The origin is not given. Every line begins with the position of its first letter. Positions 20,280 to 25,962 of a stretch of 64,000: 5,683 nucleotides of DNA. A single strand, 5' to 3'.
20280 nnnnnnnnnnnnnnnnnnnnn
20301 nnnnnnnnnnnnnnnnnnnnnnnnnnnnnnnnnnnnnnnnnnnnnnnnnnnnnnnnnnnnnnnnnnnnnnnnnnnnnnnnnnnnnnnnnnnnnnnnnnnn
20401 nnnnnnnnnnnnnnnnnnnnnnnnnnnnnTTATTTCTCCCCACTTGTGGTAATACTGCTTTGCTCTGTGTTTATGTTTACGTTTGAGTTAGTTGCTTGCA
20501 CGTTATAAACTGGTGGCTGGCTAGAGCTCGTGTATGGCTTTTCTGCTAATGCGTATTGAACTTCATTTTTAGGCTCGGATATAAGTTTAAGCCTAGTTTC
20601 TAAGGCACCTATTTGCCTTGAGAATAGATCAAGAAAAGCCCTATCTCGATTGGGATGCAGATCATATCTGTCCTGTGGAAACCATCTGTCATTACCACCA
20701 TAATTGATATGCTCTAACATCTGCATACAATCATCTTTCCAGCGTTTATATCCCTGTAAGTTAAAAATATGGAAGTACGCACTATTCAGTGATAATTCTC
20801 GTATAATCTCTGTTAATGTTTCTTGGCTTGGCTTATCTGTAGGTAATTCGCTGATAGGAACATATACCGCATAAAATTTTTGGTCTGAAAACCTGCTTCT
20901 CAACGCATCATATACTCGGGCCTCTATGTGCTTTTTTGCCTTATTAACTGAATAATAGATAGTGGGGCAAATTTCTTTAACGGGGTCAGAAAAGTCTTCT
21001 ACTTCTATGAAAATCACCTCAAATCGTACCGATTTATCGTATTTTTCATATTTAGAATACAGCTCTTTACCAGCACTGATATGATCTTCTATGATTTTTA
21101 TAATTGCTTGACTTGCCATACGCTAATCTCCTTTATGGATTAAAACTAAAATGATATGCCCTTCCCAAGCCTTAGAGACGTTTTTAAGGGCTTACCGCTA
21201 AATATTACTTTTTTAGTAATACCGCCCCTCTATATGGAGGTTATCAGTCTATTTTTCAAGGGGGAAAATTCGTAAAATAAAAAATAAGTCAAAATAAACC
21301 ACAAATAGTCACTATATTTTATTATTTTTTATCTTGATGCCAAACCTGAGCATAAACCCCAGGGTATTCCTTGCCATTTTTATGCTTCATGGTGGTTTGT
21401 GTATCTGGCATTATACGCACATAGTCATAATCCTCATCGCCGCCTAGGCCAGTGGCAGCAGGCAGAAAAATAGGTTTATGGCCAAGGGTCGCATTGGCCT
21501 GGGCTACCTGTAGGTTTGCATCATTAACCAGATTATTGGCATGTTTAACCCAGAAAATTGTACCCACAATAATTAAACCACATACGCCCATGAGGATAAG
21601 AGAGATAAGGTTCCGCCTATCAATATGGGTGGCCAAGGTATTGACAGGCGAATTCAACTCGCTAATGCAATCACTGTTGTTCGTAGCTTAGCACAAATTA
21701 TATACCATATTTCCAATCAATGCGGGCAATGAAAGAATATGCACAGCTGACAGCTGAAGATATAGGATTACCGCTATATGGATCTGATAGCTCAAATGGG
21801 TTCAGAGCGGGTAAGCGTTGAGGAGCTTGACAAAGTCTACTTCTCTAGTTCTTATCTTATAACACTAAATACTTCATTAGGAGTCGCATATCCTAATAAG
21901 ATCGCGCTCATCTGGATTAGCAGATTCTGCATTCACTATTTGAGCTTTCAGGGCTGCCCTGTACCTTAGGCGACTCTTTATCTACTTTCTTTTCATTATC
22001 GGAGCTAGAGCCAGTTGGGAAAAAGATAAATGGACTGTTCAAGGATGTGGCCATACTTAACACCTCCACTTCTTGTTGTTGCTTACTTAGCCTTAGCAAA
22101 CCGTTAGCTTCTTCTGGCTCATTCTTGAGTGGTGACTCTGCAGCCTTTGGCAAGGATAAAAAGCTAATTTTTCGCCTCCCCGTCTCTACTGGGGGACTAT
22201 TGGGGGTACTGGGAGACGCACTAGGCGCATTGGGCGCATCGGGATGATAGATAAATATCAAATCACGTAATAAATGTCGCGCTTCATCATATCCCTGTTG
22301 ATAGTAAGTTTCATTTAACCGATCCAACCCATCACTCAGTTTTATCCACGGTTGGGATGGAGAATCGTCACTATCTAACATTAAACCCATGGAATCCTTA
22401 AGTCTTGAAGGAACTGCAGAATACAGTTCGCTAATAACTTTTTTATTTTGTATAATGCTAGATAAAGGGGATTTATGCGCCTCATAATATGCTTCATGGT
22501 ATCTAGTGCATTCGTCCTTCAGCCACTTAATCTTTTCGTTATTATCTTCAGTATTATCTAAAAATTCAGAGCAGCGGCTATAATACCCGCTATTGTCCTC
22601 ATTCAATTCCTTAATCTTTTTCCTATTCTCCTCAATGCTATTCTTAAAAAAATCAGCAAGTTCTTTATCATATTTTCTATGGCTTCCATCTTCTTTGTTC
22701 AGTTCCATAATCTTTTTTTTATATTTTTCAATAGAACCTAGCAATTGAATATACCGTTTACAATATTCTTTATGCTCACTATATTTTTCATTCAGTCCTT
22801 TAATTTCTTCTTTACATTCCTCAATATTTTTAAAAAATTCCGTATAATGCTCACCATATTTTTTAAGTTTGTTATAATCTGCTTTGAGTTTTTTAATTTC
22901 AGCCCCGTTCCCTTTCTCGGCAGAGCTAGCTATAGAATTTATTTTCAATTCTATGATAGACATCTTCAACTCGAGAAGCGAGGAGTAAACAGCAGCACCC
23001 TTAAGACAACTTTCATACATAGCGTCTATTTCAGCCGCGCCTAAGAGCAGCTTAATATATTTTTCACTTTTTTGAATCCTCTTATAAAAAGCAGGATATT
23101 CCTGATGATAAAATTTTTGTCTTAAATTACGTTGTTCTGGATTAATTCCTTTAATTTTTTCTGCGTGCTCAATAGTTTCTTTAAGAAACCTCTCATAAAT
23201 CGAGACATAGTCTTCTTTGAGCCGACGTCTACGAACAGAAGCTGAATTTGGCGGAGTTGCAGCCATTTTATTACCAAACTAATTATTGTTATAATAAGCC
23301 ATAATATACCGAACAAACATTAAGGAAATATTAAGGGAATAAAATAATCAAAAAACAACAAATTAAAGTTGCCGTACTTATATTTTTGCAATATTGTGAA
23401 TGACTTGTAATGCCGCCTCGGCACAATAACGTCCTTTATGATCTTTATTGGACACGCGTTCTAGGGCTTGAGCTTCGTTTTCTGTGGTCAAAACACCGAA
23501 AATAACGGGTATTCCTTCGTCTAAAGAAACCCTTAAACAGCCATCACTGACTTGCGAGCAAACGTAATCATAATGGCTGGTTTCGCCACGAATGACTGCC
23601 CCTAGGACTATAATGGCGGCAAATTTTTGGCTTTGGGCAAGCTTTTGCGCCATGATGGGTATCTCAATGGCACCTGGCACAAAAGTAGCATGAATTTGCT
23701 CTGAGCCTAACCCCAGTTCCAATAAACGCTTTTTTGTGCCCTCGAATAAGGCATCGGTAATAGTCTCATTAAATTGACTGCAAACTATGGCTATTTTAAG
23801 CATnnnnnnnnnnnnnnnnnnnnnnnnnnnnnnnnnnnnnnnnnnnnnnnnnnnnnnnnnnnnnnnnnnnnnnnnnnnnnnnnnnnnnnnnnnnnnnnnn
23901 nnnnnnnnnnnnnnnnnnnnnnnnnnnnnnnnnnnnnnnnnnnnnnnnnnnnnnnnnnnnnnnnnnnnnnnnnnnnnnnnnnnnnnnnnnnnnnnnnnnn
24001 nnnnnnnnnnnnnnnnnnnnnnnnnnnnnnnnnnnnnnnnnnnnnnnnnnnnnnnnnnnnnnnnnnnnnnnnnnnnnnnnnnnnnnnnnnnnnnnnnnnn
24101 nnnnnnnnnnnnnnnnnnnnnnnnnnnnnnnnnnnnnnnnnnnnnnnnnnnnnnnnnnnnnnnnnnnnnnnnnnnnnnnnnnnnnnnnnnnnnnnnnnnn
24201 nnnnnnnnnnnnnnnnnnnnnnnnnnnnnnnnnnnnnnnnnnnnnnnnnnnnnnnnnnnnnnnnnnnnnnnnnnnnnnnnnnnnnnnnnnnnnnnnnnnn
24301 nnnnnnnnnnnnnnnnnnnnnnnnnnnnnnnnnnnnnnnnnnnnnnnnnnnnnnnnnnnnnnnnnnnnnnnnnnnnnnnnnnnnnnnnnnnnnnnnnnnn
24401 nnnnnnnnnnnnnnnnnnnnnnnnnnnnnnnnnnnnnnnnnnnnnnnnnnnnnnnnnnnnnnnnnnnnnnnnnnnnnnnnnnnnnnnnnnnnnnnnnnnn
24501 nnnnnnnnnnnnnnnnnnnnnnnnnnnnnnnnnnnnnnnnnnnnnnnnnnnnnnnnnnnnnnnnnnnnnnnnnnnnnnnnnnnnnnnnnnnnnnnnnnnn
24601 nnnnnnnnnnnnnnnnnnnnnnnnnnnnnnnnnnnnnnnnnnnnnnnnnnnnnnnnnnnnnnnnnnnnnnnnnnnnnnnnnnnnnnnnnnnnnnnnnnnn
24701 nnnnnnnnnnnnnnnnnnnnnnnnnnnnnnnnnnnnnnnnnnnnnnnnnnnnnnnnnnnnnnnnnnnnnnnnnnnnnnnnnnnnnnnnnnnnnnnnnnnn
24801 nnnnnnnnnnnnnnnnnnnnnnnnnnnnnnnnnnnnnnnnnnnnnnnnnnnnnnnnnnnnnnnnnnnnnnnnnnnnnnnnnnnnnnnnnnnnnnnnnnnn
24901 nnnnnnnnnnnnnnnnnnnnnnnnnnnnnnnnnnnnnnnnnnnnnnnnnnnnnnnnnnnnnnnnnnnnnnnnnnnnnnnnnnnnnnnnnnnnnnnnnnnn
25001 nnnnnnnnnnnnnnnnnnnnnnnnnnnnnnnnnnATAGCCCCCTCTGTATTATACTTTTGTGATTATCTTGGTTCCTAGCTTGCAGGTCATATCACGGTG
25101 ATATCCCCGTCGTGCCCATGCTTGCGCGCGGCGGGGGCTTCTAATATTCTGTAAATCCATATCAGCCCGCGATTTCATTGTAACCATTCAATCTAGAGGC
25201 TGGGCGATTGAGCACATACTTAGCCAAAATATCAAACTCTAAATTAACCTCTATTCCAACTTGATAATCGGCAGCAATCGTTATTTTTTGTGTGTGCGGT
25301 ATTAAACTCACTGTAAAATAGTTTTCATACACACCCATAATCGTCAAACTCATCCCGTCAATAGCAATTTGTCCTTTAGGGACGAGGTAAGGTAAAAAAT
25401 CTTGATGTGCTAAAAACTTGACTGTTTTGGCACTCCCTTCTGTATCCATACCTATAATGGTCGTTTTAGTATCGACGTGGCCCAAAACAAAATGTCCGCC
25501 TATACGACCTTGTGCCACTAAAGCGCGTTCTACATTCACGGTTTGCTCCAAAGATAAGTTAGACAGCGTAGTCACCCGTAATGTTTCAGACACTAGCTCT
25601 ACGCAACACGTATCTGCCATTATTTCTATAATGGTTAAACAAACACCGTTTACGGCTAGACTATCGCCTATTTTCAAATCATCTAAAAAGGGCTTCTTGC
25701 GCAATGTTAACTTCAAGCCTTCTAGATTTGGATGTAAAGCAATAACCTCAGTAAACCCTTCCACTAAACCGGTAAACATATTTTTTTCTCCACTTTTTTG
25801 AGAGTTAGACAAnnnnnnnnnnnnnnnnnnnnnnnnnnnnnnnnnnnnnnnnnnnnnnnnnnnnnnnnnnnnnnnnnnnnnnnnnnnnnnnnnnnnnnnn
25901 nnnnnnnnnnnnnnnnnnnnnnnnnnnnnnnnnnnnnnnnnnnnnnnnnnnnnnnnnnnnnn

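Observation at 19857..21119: Tightly coupled two-gene module of unknown proteins sharing a QP(P)VYN-x-A-xx-SNV-xx-N-x-QS-I motif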

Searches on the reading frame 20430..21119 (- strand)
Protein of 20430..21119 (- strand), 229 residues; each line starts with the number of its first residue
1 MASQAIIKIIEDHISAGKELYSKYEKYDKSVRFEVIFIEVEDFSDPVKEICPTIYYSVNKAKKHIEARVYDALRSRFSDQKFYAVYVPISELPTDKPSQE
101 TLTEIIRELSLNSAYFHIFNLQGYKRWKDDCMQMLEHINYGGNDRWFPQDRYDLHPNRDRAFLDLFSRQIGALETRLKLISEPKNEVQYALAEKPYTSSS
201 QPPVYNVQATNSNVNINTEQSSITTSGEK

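Call 3: search_protein_families(library=pfam, proteins=[window:20430-21119:-], max_evalue=1)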
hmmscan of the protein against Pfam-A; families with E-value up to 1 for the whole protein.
window:20430-21119:- (229 aa): 0 families

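Call 4: search_protein_families(library=padloc, proteins=[window:20430-21119:-], max_evalue=1)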
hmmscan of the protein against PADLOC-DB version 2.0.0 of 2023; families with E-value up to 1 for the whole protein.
window:20430-21119:- (229 aa): 0 families

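Call 6: find_homologous_proteins(query=window:20430-21119:-)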
Query window:20430-21119:- (229 aa): 1 proteins with E <= 0.001 among 120 candidates.
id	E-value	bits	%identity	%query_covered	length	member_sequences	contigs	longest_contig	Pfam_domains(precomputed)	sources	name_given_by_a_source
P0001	2.8e-149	513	100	100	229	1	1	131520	-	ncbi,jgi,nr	ncbi:MAG: hypothetical protein K0R48_161 [Gammaproteobacteria bacterium]|jgi:hypothetical protein|nr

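Call 12: search_protein_families(library=phrogs, proteins=[window:20430-21119:-], max_evalue=1)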
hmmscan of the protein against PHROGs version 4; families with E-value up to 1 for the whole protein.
window:20430-21119:- (229 aa): 0 families

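Call 13: search_protein_families(library=ncbifam, proteins=[window:20430-21119:-], max_evalue=1)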
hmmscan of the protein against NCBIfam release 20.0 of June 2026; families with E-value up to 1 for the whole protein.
window:20430-21119:- (229 aa): 0 families

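Call 14: search_solved_structures(query=window:20430-21119:-, max_evalue=10)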
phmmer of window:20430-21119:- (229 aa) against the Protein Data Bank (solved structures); distinct sequences matched with E-value up to 10: 4.
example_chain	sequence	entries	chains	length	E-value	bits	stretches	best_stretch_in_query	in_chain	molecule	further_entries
3mc1_A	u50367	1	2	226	0.15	15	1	34-151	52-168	Predicted phosphatase, HAD family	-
2nsq_A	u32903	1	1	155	0.77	12.7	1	24-101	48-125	E3 ubiquitin-protein ligase NEDD4-like protein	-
5weg_A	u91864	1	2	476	1.1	12.2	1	81-161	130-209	UTP--glucose-1-phosphate uridylyltransferase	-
1jkm_A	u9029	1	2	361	2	11.3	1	79-123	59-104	BREFELDIN A ESTERASE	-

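Call 17: search_dna_similar(query=window:20430-21119:-, collection=phages, mode=protein, max_evalue=0.01, max_rows=30)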
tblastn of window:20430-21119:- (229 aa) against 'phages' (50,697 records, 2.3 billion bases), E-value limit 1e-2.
No match.

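Call 49: predict_structure(alignment_id=A1)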
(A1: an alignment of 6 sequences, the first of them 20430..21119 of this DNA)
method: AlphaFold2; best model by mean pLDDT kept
length: 229 residues; sequences in the alignment: 6
mean_pLDDT: 74.4   pTM: 0.70
mean pLDDT of the five models: 74.4, 72.9, 72.7, 71.7, 62.1
residues with pLDDT >= 90: 91; 70-90: 57; 50-70: 36; < 50: 45
segments of 3 or more residues with pLDDT < 50: 185-229
pLDDT, mean of each block of 10 residues (from residue 1): 81 97 96 91 68 86 91 58 88 85 94 87 94 79 62 69 92 88 52 36 34 38 42
secondary structure, 60 per line:
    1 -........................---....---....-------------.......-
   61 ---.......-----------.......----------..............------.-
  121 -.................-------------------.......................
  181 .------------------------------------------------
elements in order: H2-25 E36-39 E53-59 E64-70 E82-88 H99-112 H122-138 H158-181

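Call 53: fold_search(model_id=the predicted structure, library=pdb)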
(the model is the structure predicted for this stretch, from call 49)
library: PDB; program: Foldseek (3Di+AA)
matches with E <= 10: 368; with E <= 0.001: 0
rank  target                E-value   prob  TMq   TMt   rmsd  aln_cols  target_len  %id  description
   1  7nac_A                8.6e-02  0.07  0.11  0.10  24.0       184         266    9  State E2 nucleolar 60S ribosomal biogenesis intermediate - Composite model (released 2022-11-09)
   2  4ezq_A                1.6e-01  0.15  0.16  0.17  15.2       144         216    9  Crystal structure of the substrate binding domain of E.coli DnaK in complex with the C-terminal part of pyrrhocoricin  (released 2013-04-17)
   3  8fvh_M                1.6e-01  0.14  0.13  0.15  20.6       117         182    8  Pseudomonas phage E217 neck (portal, head-to-tail connector, collar and gateway proteins) (released 2023-07-26)
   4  1p32_A                2.2e-01  0.12  0.20  0.24  21.0       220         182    9  CRYSTAL STRUCTURE OF HUMAN P32, A DOUGHNUT-SHAPED ACIDIC MITOCHONDRIAL MATRIX PROTEIN (released 1999-04-06)
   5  8eti_3                2.2e-01  0.11  0.16  0.18  26.2       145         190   12  Fkbp39 associated 60S nascent ribosome State 1 (released 2022-11-30)
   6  8v87_A                2.2e-01  0.06  0.09  0.08  17.1       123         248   10  60S ribosome biogenesis intermediate (Dbp10 post-catalytic structure - Overall map) (released 2024-05-01)
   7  8oef                  2.2e-01  0.05  0.13  0.06  17.9       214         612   11  Structure of human terminal uridylyltransferase 7 (hTUT7/ZCCHC6) (released 2024-07-24)
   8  5a5t_F                2.4e-01  0.09  0.17  0.15  20.3       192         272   10  Structure of mammalian eIF3 in the context of the 43S preinitiation complex (released 2015-09-09)
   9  8y30_A                2.7e-01  0.13  0.15  0.06  16.1       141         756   13  Crystal structure of Staphylococcus aureus RecJ protein in complex with Mg2+ (released 2025-01-29)
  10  8euy_3                2.7e-01  0.11  0.15  0.18  25.7       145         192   13  Ytm1 associated nascent 60S ribosome (-fkbp39) State 1A (released 2022-11-30)
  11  9b42_G                3.6e-01  0.10  0.13  0.16  18.2       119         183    7  Pseudomonas phage Pa193 neck and extended tail (collar, gateway, tail tube, and sheath proteins) (released 2024-10-16)
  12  6w9s_A                3.6e-01  0.08  0.16  0.19  16.1       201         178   12  Crystal structure of an OTU deubiquitinase from Escherichia albertii bound to ubiquitin (released 2020-07-01)
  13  3dpp_B                4.1e-01  0.08  0.14  0.15  14.6       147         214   10  Crystal structure of the substrate binding domain of E. coli DnaK in complex with a long pyrrhocoricin-derived inhibit (released 2009-03-10)
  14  4r5j_D                4.6e-01  0.08  0.14  0.15  16.3       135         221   10  Crystal structure of the DnaK C-terminus (Dnak-SBD-A) (released 2014-09-10)
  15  3dpo_B                5.2e-01  0.06  0.13  0.14  15.7       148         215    9  Crystal structure of the substrate binding domain of E. coli DnaK in complex with a short pyrrhocoricin-derived inhibi (released 2009-03-10)
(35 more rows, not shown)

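Call 73: search_dna_similar(query=window:20430-21119:-, collection=plasmids, mode=protein, max_evalue=0.1, max_rows=25)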
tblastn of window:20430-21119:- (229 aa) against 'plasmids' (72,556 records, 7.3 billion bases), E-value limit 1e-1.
No match.

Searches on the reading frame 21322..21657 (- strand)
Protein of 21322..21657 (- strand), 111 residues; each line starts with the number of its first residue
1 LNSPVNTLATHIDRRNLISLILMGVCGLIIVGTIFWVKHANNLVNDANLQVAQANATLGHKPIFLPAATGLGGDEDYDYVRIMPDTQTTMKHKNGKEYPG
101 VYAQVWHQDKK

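Call 3: search_protein_families(library=pfam, proteins=[window:21322-21657:-], max_evalue=1)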
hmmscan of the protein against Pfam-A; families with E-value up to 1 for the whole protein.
window:21322-21657:- (111 aa): 2 families
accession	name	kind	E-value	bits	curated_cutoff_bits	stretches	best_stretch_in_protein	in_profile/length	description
PF15378.11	DUF4605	-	0.07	13.4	27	1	17-39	34-56/59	Domain of unknown function (DUF4605)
PF25471.1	TM_PetC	-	0.078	13.2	37.1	1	12-34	7-29/48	Iron-sulfur subunit PetC transmembrane anchor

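Call 4: search_protein_families(library=padloc, proteins=[window:21322-21657:-], max_evalue=1)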
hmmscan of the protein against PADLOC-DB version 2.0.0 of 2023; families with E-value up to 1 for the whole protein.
window:21322-21657:- (111 aa): 0 families

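Call 12: search_protein_families(library=phrogs, proteins=[window:21322-21657:-], max_evalue=1)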
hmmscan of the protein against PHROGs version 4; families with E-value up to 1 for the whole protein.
window:21322-21657:- (111 aa): 2 families
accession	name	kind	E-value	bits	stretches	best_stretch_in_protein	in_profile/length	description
phrog_31638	-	unknown function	0.099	13.8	1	25-42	16-33/45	-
phrog_1383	-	head and packaging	0.21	12.1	1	18-56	8-46/187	virion structural protein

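Call 13: search_protein_families(library=ncbifam, proteins=[window:21322-21657:-], max_evalue=1)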
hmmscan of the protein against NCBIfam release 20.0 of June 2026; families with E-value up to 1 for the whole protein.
window:21322-21657:- (111 aa): 0 families

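Call 72: search_dna_similar(query=window:21322-21657:-, collection=plasmids, mode=protein, max_evalue=0.01, max_rows=25)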
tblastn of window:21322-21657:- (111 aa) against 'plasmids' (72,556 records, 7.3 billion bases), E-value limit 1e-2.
No match.

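Call 83: find_related_loci(query=A7, collection=metagenome_contigs, flank=5000)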
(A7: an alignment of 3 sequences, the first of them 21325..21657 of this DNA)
Query A7 (111 aa) in metagenome_contigs; peptide patterns used: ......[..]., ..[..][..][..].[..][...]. (x = any residue, [..] = any of these).
176 stretches matched a pattern; 1 encode a relative of the query (tblastn E <= 1e-3); 1 distinct loci.
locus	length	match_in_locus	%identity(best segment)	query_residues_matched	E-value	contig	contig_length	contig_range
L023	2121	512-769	47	21-109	3e-27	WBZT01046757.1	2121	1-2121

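Call 85: find_related_loci(query=A7, collection=viral_contigs, flank=5000)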
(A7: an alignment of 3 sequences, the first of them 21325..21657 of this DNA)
Query A7 (111 aa) in viral_contigs; peptide patterns used: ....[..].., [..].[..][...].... (x = any residue, [..] = any of these).
64 stretches matched a pattern, but none encodes a relative of the query by tblastn (E <= 1e-3).

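Call 88: search_protein_families(library=pfam, proteins=[L023:824-1282:+], max_evalue=0.01)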
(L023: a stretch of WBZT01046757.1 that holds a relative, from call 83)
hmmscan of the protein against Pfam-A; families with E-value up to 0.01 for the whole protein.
L023:824-1282:+ (153 aa): 1 family
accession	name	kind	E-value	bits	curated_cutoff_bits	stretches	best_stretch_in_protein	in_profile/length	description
PF07264.17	EI24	-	0.0089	16.6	32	0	43-149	34-130/199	Sulfate transporter CysZ/Etoposide-induced protein 2.4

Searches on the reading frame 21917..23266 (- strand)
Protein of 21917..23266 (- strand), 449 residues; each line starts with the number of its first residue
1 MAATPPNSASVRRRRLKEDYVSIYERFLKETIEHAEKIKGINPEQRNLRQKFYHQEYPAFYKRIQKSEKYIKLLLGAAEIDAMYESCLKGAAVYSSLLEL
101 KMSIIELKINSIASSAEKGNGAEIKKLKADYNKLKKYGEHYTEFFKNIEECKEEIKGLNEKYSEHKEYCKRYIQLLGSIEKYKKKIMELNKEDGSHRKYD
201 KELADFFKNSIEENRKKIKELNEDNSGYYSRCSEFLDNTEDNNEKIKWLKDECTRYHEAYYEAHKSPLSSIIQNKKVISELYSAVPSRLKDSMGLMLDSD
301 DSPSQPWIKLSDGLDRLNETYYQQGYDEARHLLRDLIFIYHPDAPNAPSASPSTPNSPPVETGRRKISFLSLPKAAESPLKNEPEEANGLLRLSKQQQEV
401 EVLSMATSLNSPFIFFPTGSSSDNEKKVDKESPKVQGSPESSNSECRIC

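Call 3: search_protein_families(library=pfam, proteins=[window:21917-23266:-], max_evalue=1)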
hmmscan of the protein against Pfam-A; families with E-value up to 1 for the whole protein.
window:21917-23266:- (449 aa): 3 families
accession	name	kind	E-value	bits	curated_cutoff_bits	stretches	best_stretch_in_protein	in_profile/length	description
PF09660.15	DUF2397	-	0.28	10.4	28.5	1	77-175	94-194/483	Protein of unknown function (DUF2397)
PF04124.18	Dor1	-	0.74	9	23.3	0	125-182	31-89/339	Dor1-like family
PF05478.16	Prominin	-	0.99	7.8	34.3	0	146-247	624-708/799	Prominin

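Call 4: search_protein_families(library=padloc, proteins=[window:21917-23266:-], max_evalue=1)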
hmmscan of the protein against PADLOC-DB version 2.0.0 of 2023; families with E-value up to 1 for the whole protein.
window:21917-23266:- (449 aa): 3 families
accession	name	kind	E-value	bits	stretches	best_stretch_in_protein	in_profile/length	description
PDLC03865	LmuB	-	4e-06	23.3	1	29-282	204-463/1007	-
PDLC00006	DruC1|DruC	-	0.0092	12.5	1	102-238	170-305/626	Unknown function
PDLC03841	LeoBC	-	0.13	9.3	1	120-247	288-406/601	-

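Call 12: search_protein_families(library=phrogs, proteins=[window:21917-23266:-], max_evalue=1)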
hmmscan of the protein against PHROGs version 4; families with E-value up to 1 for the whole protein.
window:21917-23266:- (449 aa): 11 families
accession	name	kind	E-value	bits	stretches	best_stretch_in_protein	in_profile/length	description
phrog_167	-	tail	0.0075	15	1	121-272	52-192/1555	tail length tape measure protein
phrog_11791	-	unknown function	0.027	15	1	49-109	22-79/173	-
phrog_798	-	unknown function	0.03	14.9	1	173-225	133-185/206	-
phrog_4704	-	tail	0.044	13.4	1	117-258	47-142/625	tail length tape measure protein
phrog_10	-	head and packaging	0.16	11.8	1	89-220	257-353/752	major head protein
phrog_1535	-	tail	0.28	10.2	1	100-255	49-202/1152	tail length tape measure protein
phrog_37133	-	unknown function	0.32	12.2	0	138-163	28-53/79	-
phrog_1034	-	unknown function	0.34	12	0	138-220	7-90/106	-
phrog_1533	-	tail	0.4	9.1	1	127-248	32-161/1688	tail length tape measure protein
phrog_1686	-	tail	0.67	8.6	1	122-260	561-695/1224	tail length tape measure protein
phrog_34840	-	unknown function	0.89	10.9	1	154-218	11-79/83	-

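Call 13: search_protein_families(library=ncbifam, proteins=[window:21917-23266:-], max_evalue=1)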
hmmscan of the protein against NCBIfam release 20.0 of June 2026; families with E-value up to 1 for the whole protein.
window:21917-23266:- (449 aa): 12 families
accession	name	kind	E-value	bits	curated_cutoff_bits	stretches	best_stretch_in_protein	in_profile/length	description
NF045487.1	ASRP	equivalog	6.2e-06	25.1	300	1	121-286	107-269/593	archaea-specific SMC-related protein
NF003422.0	PRK04863.1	equivalog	0.0025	15.5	699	1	115-285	858-1029/1486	chromosome partition protein MukB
NF047516.1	LA_3659_fam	equivalog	0.011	15.3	36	1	121-263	64-205/221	LA_3659 family protein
NF047514.1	SpiroCoCo_N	equivalog_domain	0.011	15.3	75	1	121-263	64-205/221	SpiroCoCo family coiled-coil protein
TIGR02168.1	SMC_prok_B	equivalog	0.012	13.4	567.35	1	125-255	689-942/1181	chromosome segregation protein SMC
NF041034.1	Rad50_Sulf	equivalog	0.079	10.8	1000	1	22-293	472-734/872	DNA double-strand break repair ATPase Rad50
NF045780.1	TrlF_fam_ATP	equivalog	0.095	11.4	350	1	102-247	555-714/944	TrlF family AAA-like ATPase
NF047515.1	SpiroCoCo_C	equivalog_domain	0.15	11.2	125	1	123-250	136-259/313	SpiroCoCo family coiled-coil protein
NF008729.0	PRK11747.1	equivalog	0.16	10.4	598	1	134-262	275-407/703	ATP-dependent DNA helicase DinG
TIGR03007.1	pepcterm_ChnLen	equivalog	0.23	9.6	278.85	1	120-199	291-371/498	XrtA system polysaccharide chain length determinant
TIGR04527.1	mycoplas_twoTM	subfamily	0.31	10.7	125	1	135-238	43-139/248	MG_279/MG_280 family protein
TIGR04211.1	SH3_and_anchor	equivalog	0.72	9.4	65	0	122-167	101-146/198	TIGR04211 family SH3 domain-containing protein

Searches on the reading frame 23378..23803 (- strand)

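Call 103: search_protein_families(library=pfam, proteins=[window:23378-23803:-], max_evalue=0.00001)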
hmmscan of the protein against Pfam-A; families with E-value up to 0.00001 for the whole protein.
window:23378-23803:- (141 aa): 1 family
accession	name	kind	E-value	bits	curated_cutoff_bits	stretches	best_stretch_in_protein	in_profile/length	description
PF00885.24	DMRL_synthase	-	1.5e-48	164.7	26.7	1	2-136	2-136/139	6,7-dimethyl-8-ribityllumazine synthase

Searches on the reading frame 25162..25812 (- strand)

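Call 103: search_protein_families(library=pfam, proteins=[window:25162-25812:-], max_evalue=0.00001)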
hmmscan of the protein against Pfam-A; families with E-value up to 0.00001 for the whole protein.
window:25162-25812:- (216 aa): 1 family
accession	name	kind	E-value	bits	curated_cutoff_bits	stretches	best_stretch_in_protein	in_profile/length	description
PF00677.23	Lum_binding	-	1.3e-39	134.5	27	2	111-194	2-86/86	Lumazine binding domain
